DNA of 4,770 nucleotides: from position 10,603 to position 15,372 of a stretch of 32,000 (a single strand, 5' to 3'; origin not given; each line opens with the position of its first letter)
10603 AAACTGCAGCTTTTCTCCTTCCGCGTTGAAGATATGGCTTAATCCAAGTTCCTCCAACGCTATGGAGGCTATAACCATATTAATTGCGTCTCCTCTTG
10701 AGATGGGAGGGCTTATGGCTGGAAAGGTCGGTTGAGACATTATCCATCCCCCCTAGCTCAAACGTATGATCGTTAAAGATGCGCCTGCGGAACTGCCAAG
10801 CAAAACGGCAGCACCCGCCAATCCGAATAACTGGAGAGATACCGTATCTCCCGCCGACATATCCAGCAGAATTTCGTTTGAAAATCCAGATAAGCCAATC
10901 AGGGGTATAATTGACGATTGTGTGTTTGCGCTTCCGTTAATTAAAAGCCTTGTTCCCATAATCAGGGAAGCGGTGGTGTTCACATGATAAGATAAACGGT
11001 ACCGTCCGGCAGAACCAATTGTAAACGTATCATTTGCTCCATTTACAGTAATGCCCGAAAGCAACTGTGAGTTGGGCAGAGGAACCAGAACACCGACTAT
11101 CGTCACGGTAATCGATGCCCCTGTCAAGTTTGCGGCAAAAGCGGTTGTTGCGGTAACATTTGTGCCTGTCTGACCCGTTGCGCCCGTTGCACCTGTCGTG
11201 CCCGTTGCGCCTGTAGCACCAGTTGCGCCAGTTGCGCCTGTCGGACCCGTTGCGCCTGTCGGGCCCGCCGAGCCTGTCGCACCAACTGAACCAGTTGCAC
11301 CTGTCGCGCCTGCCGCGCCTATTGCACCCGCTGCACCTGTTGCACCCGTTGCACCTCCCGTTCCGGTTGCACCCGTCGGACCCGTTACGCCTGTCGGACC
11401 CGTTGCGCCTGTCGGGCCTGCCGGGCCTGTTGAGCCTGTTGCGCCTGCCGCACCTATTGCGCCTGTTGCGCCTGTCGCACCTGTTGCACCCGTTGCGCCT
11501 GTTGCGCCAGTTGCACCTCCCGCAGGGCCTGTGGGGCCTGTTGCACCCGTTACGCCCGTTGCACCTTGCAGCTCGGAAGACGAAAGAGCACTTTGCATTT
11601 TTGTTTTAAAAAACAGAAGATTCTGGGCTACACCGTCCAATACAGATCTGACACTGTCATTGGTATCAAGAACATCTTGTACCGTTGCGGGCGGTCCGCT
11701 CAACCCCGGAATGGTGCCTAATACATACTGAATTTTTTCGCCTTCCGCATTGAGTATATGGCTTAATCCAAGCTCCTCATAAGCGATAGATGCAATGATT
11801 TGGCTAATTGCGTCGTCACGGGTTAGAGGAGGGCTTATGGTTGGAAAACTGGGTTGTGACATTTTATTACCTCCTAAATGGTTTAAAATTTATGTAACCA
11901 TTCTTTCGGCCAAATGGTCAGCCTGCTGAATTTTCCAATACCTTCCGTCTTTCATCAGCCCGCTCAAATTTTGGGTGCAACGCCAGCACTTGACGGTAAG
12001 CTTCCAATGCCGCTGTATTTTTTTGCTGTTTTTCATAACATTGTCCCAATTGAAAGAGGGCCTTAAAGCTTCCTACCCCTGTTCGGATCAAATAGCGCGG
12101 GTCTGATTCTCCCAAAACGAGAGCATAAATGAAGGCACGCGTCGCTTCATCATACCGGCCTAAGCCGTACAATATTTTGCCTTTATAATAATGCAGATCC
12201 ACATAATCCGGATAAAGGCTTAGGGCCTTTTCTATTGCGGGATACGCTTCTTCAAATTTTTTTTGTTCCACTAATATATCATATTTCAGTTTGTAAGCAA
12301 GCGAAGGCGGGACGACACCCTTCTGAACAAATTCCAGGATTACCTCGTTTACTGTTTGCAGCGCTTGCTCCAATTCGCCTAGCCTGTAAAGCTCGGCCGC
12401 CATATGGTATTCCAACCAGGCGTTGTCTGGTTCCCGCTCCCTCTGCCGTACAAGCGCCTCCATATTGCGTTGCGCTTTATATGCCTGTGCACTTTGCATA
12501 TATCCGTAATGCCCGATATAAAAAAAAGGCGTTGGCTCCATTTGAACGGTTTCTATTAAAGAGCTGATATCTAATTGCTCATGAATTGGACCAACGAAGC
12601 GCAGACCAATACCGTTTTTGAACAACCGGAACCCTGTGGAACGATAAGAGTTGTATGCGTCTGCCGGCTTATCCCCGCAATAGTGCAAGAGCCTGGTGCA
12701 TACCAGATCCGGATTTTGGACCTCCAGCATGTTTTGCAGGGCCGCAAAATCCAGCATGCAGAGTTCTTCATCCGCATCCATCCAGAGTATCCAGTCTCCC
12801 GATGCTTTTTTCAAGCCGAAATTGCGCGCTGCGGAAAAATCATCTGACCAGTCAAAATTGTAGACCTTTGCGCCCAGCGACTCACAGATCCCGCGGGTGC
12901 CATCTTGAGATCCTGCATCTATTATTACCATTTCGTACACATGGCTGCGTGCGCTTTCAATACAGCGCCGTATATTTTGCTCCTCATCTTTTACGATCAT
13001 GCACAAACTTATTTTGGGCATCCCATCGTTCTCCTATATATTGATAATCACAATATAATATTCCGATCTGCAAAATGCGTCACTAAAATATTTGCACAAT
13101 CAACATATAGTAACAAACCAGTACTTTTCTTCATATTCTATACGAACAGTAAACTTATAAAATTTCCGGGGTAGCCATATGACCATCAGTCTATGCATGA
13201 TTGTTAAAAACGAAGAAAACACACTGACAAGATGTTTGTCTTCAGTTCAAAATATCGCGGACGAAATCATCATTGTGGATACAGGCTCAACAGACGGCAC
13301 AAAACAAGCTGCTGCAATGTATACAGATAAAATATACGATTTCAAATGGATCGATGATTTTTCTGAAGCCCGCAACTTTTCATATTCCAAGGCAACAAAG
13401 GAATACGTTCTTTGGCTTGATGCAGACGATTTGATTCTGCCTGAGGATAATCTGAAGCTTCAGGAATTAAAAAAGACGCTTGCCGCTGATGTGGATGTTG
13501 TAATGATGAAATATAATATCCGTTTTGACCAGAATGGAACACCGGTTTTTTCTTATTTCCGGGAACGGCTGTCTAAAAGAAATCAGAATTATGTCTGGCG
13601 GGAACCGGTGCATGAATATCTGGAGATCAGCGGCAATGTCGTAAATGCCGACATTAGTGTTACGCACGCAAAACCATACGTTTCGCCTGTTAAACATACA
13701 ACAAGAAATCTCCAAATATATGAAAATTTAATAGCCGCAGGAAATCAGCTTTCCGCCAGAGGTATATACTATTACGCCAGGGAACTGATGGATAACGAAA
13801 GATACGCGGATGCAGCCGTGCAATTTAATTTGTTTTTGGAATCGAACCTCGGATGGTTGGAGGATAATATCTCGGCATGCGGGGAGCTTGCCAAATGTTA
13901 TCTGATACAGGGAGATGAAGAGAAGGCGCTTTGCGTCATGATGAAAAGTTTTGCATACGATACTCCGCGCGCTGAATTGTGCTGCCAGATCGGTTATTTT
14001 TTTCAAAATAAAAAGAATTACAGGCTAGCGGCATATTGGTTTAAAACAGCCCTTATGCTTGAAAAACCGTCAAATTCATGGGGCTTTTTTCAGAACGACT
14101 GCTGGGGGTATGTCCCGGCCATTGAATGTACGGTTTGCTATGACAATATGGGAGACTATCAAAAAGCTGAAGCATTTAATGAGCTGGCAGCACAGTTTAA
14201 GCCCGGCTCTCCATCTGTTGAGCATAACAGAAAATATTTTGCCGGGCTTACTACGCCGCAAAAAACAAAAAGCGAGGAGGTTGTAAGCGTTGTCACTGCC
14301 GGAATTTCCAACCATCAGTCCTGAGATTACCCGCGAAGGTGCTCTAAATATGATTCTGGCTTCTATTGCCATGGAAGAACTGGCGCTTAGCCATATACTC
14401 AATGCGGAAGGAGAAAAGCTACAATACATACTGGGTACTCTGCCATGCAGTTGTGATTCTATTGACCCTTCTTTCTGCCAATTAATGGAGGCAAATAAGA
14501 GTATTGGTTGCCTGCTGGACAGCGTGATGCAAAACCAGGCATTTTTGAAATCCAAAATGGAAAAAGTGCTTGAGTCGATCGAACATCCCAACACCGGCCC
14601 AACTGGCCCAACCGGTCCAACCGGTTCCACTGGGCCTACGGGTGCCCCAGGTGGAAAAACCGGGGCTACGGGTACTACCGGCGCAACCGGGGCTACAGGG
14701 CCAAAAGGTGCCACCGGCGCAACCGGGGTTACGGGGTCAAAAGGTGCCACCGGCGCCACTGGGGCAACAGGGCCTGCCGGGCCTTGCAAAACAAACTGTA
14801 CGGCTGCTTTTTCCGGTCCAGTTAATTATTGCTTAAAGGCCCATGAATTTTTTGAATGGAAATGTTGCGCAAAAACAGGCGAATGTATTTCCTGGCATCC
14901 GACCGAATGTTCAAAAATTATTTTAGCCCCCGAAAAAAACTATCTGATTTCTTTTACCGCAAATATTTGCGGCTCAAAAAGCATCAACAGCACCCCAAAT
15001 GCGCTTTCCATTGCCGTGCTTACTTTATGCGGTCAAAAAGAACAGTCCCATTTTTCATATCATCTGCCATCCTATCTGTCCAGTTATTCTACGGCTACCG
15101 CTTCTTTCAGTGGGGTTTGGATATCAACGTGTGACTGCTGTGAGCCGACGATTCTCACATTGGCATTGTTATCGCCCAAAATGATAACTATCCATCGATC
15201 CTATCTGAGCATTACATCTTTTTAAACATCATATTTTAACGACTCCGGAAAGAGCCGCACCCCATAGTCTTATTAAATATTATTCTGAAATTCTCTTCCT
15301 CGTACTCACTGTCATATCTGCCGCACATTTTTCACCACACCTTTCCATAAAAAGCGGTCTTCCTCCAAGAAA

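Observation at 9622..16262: Four collagen-like paralogues sharing an unrecognised ~95-aa N-terminal module, with two GT2-TPR glycosyltransferases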

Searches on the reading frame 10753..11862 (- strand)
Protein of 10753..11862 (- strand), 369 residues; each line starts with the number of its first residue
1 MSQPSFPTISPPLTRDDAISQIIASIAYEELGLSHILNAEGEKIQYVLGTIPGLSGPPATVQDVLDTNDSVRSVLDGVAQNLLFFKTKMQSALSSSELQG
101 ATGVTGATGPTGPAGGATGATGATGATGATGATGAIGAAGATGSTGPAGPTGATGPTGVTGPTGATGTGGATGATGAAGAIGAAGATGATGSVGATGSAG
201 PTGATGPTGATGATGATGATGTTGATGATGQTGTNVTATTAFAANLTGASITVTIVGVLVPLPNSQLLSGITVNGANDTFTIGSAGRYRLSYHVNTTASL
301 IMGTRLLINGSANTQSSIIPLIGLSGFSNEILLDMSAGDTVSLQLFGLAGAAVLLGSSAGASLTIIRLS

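Call 3: search_protein_families(library=pfam, proteins=[window:10753-11862:-], max_evalue=0.1)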
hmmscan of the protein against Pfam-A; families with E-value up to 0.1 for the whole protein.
window:10753-11862:- (369 aa): 2 families
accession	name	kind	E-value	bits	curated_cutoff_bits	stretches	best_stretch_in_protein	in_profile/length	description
PF18573.7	BclA_C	-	3.4e-40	137.3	38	1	241-369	1-128/128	BclA C-terminal domain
PF01391.23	Collagen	-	2.9e-17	62.6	27.2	1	100-152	1-52/60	Collagen triple helix repeat (20 copies)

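Call 4: search_protein_families(library=ncbifam, proteins=[window:10753-11862:-], max_evalue=0.1)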
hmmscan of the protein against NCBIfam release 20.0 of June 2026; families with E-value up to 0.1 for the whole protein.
window:10753-11862:- (369 aa): 3 families
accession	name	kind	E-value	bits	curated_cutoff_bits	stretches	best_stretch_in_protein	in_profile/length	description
NF038329.2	gly_rich_SclB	equivalog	5.1e-24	85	325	1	69-235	83-248/442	LPXTG-anchored collagen-like adhesin Scl2/SclB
NF038330.1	adhesin_SclA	exception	8e-21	75.1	400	1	88-238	102-260/405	LPXTG-anchored collagen-like adhesin Scl1/SclA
NF046116.1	adhesin_Lcl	equivalog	8.2e-19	67.4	500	1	99-234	80-217/431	collagen-like adhesin Lcl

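Call 10: search_protein_families(library=phrogs, proteins=[window:10753-11862:-], max_evalue=1)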
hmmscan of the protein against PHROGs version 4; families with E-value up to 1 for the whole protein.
window:10753-11862:- (369 aa): 38 families (the best 25 are shown)
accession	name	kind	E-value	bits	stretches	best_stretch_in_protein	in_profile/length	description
phrog_6320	-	tail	4.8e-33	115.9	2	98-206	99-212/745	tail fiber protein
phrog_5073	-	tail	1.2e-29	104.7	2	138-234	259-355/519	tail fiber protein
phrog_29268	-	unknown function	2.1e-24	86.7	2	72-217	391-537/653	-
phrog_3420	-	unknown function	2.9e-22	79.1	1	100-241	219-360/929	-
phrog_819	-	tail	3.7e-20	72.8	1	99-235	516-671/1024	tail protein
phrog_8745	-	tail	6.5e-19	67.8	2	164-249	1410-1495/1803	tail fiber protein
phrog_30509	-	tail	3.5e-18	66.7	2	169-365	47-243/254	collagen like minor tail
phrog_28263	-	tail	4.5e-17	61.6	1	87-254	612-783/1400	tail fiber protein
phrog_366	-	tail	8e-17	62.8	2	160-271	311-418/474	tail fiber protein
phrog_18350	-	tail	7.3e-15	56.3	2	97-183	108-197/253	tail fiber protein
phrog_1806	-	tail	3.5e-14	53.7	2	104-239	97-236/276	collagen like minor tail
phrog_36982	-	unknown function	8.8e-13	48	1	99-255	558-733/944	-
phrog_17587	-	tail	1.3e-11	44.7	2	164-261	351-443/641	tail fiber protein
phrog_1658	-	unknown function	4.6e-11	43.9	2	86-166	32-111/239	-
phrog_38766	-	head and packaging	8.6e-10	38.7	2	99-192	81-173/478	virion structural protein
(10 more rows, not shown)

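Call 21: find_encoding_contigs(protein=window:10753-11862:-, flank=10000, max_places=6)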
Protein window:10753-11862:- (369 aa): 4 contigs read that carry it; 1 place shown.
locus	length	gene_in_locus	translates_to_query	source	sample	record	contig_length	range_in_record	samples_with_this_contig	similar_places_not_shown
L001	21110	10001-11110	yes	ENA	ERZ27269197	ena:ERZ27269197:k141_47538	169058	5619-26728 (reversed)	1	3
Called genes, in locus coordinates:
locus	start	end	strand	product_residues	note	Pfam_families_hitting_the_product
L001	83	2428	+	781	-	PF12846:AAA_10, PF19044:P-loop_TraG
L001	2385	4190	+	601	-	PF00877:NLPC_P60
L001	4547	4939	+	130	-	PF00436:SSB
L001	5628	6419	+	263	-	-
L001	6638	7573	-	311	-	PF26595:A_ENA, PF01391:Collagen (weak)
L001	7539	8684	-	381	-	PF00535:Glycos_transf_2, PF13181:TPR_8 (faint)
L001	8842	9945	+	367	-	PF00535:Glycos_transf_2, PF13181:TPR_8 (faint), PF13424:TPR_12 (faint), PF13432:TPR_16 (weak), PF14559:TPR_19 (weak), PF00515:TPR_1 (weak), PF07719:TPR_2 (weak), PF13174:TPR_6 (weak), +5 more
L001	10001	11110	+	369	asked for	-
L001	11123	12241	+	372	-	-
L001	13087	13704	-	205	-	PF02586:SRAP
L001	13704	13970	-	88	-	-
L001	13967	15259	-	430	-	PF00817:IMS, PF11799:IMS_C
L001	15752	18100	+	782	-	PF01966:HD, PF00270:DEAD, PF04851:ResIII, PF00271:Helicase_C (faint), PF22590:Cas3-like_C_2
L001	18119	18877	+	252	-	PF09704:Cas_Cas5d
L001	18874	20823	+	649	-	PF09709:Cas_Csd1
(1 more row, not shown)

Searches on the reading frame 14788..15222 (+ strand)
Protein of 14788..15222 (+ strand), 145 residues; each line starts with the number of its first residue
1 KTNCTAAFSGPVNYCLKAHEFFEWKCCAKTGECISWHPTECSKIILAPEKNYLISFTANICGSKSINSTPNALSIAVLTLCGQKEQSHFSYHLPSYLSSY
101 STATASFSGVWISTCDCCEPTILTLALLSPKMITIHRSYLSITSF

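Call 38: search_solved_structures(query=A4, max_evalue=10, show_alignments=1)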
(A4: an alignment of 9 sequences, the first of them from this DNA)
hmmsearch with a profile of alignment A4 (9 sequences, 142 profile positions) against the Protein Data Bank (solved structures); distinct sequences matched with E-value up to 10: 1.
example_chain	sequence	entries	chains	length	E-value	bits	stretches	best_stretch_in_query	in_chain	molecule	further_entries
4usc_A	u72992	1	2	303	0.14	15.4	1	52-138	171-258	PEROXIDASE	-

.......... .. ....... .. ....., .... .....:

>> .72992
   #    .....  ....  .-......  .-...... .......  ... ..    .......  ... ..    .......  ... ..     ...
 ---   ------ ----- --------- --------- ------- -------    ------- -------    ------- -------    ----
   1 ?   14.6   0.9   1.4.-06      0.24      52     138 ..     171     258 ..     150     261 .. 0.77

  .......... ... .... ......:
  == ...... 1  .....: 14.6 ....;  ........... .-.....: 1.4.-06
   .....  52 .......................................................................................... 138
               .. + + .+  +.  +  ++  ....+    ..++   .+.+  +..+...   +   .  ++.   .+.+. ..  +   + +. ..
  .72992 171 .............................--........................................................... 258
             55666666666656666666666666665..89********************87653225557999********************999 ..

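Call 39: search_protein_families(library=pfam, alignment_id=A4, max_evalue=1)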
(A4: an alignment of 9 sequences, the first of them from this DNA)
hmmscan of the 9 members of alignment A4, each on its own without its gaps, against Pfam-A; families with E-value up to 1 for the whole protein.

A. member 1, seq(145 aa): 0 families

B. families by the number of members that match (of 9 scanned): 1 family
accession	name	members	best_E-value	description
PF12792.12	CSS-motif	1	0.11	CSS motif domain associated with EAL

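Call 41: find_homologous_proteins(query=A4, max_evalue=0.001)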
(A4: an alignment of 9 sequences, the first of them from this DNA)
Query A4 (9 sequences) (145 aa, profile of the alignment): 3 proteins with E <= 0.001 among 1196 candidates.
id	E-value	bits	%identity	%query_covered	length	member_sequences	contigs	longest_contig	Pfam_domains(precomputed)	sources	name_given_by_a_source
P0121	3.0e-28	117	24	50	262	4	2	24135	PF01391.24,PF26595.1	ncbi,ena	-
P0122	1.8e-25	108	25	50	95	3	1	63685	-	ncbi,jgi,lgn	jgi:hypothetical protein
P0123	8.8e-14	70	-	-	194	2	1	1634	PF26595.1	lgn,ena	-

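Call 77: search_protein_representatives(protein=window:14788-15222:+)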
Query: 145 residues. Proteins with E-value up to 0.001 (for the whole library): 17; up to 1e-10: 2; up to 1e-30: 0. The best 17 are listed.
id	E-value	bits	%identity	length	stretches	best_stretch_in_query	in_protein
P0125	5.0e-27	111.2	41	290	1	3-143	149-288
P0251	1.5e-14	70.7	33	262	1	3-141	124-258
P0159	1.4e-09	54.6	29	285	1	2-142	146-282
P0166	2.7e-09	53.6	29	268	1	3-138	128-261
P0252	8.6e-09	52.0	36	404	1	13-143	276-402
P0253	1.5e-07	47.9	32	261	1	21-143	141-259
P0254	4.7e-07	46.4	36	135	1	31-142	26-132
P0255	6.2e-07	46.0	32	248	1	3-143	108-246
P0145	1.7e-06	44.6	33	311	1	3-143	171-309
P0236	1.7e-06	44.5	34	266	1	3-143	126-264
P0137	1.2e-05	41.9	35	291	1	3-143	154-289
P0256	2.1e-05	41.0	38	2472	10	39-69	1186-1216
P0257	9.8e-05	38.9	29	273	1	3-142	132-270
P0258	1.3e-04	38.5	34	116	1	39-144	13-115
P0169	1.6e-04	38.2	30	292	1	39-140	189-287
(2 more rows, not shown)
